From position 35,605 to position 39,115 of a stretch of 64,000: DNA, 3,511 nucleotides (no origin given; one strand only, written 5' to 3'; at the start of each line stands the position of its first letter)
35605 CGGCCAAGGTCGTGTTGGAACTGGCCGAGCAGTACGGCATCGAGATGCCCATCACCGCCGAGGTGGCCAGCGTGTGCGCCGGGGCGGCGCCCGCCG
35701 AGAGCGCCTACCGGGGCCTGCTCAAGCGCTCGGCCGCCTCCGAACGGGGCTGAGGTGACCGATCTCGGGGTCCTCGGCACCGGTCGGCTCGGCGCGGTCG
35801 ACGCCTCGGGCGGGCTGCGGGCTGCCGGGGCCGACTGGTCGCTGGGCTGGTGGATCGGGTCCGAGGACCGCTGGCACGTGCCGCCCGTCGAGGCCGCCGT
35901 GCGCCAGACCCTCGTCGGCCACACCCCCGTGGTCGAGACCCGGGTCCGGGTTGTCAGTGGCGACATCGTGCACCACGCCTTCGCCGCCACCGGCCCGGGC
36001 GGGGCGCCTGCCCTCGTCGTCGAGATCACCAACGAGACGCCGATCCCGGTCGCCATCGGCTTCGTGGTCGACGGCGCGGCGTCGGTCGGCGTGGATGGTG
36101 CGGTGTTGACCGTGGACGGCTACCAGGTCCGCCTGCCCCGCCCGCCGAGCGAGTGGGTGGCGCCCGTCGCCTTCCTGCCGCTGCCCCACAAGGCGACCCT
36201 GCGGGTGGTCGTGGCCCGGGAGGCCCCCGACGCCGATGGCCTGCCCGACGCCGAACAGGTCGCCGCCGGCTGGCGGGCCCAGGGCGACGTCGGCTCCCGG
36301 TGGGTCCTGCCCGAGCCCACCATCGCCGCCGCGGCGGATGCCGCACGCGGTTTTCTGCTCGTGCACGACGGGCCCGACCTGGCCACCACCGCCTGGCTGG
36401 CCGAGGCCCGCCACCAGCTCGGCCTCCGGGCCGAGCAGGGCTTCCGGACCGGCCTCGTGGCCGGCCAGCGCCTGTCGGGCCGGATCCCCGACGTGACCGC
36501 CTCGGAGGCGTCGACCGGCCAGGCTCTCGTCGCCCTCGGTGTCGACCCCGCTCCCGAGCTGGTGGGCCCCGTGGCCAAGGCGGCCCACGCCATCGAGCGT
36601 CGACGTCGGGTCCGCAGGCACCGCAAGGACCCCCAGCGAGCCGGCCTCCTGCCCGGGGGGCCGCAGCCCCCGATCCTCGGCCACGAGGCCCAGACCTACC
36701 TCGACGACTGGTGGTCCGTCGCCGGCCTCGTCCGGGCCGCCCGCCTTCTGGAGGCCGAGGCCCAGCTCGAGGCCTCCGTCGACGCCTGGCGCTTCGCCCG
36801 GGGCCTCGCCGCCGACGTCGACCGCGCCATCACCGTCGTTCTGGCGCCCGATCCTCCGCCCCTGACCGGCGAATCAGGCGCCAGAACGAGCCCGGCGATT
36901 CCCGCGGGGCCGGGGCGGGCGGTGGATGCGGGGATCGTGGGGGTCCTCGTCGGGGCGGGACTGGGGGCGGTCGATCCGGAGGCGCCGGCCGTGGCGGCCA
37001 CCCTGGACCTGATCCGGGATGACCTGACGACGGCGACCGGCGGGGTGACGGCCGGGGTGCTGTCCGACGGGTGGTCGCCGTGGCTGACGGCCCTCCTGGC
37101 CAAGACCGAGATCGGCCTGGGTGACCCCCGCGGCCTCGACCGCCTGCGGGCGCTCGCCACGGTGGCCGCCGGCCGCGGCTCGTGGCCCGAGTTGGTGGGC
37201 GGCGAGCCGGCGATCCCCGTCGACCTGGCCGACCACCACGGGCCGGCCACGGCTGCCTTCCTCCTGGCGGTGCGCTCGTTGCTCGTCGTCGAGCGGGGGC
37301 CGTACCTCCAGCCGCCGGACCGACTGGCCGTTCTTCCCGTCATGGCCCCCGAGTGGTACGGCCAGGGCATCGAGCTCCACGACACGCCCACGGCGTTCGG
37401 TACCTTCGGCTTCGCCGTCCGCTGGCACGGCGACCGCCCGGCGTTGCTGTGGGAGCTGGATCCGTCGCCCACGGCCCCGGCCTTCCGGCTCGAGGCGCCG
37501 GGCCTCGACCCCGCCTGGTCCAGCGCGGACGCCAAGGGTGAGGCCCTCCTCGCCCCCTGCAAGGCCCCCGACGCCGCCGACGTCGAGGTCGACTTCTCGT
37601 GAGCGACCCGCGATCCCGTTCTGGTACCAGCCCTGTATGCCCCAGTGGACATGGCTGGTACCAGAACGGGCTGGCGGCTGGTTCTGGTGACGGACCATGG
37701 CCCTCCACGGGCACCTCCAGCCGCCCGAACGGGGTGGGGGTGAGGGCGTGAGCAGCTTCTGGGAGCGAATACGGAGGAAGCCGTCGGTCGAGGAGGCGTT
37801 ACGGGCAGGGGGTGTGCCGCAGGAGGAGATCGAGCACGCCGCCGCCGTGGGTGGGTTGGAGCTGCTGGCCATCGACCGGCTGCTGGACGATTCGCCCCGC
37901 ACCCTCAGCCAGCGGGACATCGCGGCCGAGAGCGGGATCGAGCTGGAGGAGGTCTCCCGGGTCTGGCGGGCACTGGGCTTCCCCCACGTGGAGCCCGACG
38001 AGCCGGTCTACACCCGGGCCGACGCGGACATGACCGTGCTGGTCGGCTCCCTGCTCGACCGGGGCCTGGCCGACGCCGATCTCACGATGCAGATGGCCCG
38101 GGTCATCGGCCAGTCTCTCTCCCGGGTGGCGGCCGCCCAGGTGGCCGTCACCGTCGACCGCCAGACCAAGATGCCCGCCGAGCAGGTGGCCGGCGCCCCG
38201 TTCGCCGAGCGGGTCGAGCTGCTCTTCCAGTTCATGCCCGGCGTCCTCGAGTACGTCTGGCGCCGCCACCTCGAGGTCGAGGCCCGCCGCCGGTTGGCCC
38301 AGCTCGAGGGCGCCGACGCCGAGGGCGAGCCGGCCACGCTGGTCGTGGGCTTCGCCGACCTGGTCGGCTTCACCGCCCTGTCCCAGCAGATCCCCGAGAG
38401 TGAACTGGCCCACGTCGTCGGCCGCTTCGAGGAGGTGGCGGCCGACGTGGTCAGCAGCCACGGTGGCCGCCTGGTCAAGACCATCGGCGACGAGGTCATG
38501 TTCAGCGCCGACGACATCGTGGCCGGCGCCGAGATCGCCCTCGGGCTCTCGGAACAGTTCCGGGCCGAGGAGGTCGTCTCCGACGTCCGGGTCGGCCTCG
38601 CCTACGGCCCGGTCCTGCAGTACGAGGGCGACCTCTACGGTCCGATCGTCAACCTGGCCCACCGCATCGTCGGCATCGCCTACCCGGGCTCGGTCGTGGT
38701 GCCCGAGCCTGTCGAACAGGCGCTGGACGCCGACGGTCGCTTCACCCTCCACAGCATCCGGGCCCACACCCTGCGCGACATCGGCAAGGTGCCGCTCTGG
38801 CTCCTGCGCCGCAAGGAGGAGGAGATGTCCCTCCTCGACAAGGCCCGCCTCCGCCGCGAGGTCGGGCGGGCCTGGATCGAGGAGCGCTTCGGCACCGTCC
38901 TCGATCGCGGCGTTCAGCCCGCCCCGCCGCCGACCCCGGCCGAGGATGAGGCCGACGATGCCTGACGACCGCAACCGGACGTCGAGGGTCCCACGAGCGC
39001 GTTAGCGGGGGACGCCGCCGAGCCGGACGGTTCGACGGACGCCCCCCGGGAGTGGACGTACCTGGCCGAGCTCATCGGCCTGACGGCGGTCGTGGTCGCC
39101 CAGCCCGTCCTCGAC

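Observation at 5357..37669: Family of eight palindromic elements, each exactly 54 nt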

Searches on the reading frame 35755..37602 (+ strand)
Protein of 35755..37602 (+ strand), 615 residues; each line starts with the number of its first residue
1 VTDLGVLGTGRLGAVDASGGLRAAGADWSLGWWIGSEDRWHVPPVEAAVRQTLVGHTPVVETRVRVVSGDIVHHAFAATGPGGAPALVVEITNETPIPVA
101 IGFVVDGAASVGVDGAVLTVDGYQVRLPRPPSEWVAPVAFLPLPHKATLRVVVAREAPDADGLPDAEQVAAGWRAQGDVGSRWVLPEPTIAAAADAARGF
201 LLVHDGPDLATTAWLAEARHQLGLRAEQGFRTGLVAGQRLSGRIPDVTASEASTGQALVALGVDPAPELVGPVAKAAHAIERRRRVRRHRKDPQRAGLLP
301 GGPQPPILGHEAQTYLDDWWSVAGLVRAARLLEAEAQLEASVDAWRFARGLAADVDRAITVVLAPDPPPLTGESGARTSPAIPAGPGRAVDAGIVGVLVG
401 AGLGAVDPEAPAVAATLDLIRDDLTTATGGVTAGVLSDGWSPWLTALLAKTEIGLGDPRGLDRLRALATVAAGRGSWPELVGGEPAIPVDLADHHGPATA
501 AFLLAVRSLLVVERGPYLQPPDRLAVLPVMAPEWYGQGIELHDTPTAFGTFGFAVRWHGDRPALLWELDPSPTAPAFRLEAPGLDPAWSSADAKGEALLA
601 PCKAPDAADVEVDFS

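Call 17: search_protein_families(library=pfam, proteins=[window:35755-37602:+], max_evalue=0.01)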
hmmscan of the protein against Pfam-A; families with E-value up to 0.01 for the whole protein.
window:35755-37602:+ (615 aa): 1 family
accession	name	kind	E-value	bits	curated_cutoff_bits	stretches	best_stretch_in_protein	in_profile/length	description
PF15776.10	PRR22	-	0.00085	19.3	27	1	79-149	75-144/366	Proline-rich protein family 22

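Call 57: find_homologous_proteins(query=window:35755-37602:+, max_evalue=1e-20)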
Query window:35755-37602:+ (615 aa): 46 proteins with E <= 1e-20 among 8000 candidates.
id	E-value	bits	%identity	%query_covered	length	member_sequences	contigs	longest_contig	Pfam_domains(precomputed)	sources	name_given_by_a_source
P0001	0.0e+0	1141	83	100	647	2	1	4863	-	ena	-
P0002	0.0e+0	1135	84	100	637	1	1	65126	-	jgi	-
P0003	0.0e+0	1132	86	100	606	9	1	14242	-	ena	-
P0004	0.0e+0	1111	79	100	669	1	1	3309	-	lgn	-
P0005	0.0e+0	1111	84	100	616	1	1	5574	-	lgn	-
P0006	0.0e+0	1056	76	100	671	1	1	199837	-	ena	-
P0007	0.0e+0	1026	80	100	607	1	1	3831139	-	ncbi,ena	-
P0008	8.1e-286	968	75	100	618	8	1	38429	-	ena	-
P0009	3.5e-282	956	75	100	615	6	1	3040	-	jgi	jgi:hypothetical protein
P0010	2.8e-281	953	75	100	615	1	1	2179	-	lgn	-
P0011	3.2e-278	943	75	100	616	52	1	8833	-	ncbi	ncbi:MAG: hypothetical protein ABWZ89_11245 [Acidimicrobiales bacterium]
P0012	4.9e-260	883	71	97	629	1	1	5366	-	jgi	jgi:hypothetical protein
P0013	2.2e-259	881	79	78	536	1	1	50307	-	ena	-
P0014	7.2e-252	856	70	98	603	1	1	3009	-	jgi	jgi:hypothetical protein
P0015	9.0e-249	845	69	98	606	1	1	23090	-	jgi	jgi:hypothetical protein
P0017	2.9e-238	811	68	98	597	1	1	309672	-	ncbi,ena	-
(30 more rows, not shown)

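Call 59: find_encoding_contigs(protein=P0017, flank=1500, max_places=1)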
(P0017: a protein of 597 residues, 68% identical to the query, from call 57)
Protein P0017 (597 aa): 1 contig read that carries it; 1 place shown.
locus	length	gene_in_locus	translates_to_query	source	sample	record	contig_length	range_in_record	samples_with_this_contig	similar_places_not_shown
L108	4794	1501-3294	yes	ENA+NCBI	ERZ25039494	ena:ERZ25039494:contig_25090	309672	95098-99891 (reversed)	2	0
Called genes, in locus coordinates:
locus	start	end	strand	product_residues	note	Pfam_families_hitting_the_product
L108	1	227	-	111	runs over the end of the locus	PF01983:CofC (weak)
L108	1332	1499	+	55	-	PF07479:NAD_Gly3P_dh_C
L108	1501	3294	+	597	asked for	-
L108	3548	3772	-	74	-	-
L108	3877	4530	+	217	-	PF00211:Guanylate_cyc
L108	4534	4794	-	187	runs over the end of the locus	-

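Call 60: find_encoding_contigs(protein=P0007, flank=1500, max_places=1)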
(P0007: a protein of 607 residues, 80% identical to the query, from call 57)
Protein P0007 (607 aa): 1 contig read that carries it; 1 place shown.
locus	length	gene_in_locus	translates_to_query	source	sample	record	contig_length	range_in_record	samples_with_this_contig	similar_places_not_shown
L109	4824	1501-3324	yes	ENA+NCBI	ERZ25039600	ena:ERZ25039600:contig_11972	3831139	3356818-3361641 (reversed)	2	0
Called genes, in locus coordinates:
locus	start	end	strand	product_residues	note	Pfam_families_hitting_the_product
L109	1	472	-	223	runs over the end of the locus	PF01983:CofC, PF12804:NTP_transf_3 (faint)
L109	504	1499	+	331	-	PF01210:NAD_Gly3P_dh_N, PF02558:ApbA (weak), PF07479:NAD_Gly3P_dh_C, PF20618:GPD_NAD_C_bact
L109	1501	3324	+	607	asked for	-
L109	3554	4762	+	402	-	PF16701:Ad_Cy_reg, PF00211:Guanylate_cyc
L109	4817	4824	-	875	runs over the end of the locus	PF01074:Glyco_hydro_38N, PF09261:Alpha-mann_mid (weak), PF07748:Glyco_hydro_38C (weak)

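Call 61: find_encoding_contigs(protein=P0003, flank=1500, max_places=1)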
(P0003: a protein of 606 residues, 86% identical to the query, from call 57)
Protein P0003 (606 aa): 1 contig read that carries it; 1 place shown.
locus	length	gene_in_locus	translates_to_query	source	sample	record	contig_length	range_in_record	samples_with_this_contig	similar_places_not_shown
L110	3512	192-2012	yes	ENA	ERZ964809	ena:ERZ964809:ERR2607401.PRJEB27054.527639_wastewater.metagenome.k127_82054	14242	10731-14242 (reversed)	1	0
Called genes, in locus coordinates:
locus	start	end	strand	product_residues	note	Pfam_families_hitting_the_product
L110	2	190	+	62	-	?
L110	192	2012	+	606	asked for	-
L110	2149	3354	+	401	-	PF16701:Ad_Cy_reg, PF00211:Guanylate_cyc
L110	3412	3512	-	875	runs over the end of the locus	PF01074:Glyco_hydro_38N, PF09261:Alpha-mann_mid, PF07748:Glyco_hydro_38C (weak)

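Call 62: find_encoding_contigs(protein=P0001, flank=1500, max_places=1)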
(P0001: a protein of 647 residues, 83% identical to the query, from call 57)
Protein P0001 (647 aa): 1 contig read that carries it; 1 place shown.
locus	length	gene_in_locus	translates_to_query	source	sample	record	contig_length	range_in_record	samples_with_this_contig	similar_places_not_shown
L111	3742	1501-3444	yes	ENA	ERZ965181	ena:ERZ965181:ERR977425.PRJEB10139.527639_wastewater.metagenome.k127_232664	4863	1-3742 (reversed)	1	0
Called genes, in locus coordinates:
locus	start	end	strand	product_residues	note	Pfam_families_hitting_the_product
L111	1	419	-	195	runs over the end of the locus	PF01983:CofC, PF12804:NTP_transf_3 (weak)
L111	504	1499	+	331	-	PF01210:NAD_Gly3P_dh_N, PF02558:ApbA (weak), PF07479:NAD_Gly3P_dh_C, PF20618:GPD_NAD_C_bact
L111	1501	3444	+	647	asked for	-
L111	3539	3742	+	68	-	?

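Call 63: find_encoding_contigs(protein=P0006, flank=1500, max_places=1)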
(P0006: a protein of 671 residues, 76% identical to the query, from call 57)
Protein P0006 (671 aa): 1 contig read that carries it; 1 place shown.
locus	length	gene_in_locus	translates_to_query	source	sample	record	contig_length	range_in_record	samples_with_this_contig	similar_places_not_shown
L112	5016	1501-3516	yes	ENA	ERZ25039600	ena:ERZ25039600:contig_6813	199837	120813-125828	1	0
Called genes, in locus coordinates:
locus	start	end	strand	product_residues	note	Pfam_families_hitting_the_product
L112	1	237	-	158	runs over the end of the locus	-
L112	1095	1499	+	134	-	PF07479:NAD_Gly3P_dh_C, PF20618:GPD_NAD_C_bact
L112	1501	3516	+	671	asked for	-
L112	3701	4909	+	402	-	PF16701:Ad_Cy_reg, PF00211:Guanylate_cyc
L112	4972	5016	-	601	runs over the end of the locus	PF09261:Alpha-mann_mid (weak), PF07748:Glyco_hydro_38C (weak)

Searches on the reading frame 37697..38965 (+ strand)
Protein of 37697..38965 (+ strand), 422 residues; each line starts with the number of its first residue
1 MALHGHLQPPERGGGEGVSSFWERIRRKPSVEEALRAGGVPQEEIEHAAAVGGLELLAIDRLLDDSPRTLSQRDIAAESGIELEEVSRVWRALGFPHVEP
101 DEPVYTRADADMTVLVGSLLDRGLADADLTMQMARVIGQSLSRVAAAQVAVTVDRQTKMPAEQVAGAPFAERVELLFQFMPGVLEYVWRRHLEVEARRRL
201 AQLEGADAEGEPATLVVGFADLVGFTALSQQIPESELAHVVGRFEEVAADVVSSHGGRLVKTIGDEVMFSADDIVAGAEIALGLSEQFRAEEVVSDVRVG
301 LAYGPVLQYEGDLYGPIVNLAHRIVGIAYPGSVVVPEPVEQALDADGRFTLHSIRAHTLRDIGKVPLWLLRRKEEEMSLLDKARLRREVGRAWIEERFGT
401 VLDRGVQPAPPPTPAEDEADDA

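Call 17: search_protein_families(library=pfam, proteins=[window:37697-38965:+], max_evalue=0.01)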
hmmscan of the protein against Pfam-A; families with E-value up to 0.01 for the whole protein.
window:37697-38965:+ (422 aa): 2 families
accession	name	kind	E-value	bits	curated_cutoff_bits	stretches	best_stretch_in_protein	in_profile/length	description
PF16701.10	Ad_Cy_reg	-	1.7e-18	67.5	28.6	1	34-147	26-136/186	Adenylate cyclase regulatory domain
PF00211.25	Guanylate_cyc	-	1.2e-09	38.4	21.9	1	217-360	11-171/183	Adenylate and Guanylate cyclase catalytic domain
